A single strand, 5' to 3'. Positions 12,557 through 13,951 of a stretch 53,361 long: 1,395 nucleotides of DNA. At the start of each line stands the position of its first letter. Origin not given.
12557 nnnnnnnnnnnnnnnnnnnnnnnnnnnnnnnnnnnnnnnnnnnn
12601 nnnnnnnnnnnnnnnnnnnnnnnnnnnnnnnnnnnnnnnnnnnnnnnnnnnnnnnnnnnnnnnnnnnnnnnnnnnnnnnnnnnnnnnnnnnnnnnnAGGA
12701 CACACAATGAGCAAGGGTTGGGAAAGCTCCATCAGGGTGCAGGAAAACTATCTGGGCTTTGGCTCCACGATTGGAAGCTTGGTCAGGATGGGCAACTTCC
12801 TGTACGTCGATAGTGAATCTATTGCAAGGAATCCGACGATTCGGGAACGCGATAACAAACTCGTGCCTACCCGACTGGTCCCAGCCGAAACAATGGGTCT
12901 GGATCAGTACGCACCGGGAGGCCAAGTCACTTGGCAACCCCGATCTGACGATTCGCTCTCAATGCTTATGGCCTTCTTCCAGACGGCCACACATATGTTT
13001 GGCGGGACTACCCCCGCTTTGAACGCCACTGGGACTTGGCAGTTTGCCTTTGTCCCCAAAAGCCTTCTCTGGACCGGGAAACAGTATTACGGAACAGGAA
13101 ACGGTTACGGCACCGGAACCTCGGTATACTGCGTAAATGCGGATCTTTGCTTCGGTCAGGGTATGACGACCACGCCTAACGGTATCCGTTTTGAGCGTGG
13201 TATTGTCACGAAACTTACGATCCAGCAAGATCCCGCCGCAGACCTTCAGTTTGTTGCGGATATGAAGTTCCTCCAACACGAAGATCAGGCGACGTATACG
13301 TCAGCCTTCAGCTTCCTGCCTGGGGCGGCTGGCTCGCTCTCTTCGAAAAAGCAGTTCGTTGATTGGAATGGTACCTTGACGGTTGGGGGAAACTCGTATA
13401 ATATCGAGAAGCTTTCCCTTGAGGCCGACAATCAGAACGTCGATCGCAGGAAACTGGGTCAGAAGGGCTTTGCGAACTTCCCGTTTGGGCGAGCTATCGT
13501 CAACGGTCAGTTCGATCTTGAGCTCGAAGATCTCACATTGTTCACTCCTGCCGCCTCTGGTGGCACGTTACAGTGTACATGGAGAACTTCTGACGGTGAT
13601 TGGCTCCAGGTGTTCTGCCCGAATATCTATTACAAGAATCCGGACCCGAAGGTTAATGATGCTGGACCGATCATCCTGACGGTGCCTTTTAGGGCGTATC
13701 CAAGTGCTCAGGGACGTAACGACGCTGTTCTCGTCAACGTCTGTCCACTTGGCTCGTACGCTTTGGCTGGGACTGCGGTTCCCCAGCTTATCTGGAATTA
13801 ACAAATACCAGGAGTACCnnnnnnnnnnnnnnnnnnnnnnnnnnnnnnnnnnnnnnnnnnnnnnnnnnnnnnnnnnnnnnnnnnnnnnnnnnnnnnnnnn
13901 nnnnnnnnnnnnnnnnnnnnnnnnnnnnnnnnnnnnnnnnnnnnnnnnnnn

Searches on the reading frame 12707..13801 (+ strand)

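Call 104: search_protein_families(library=pfam, proteins=[window:12707-13801:+], max_evalue=0.01)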
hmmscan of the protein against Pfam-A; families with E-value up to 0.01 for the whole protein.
window:12707-13801:+ (364 aa): 1 family
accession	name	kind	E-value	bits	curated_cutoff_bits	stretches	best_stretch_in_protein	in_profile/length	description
PF18906.5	Phage_tube_2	-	2.2e-10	41.1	27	1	108-330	99-266/266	Phage tail tube protein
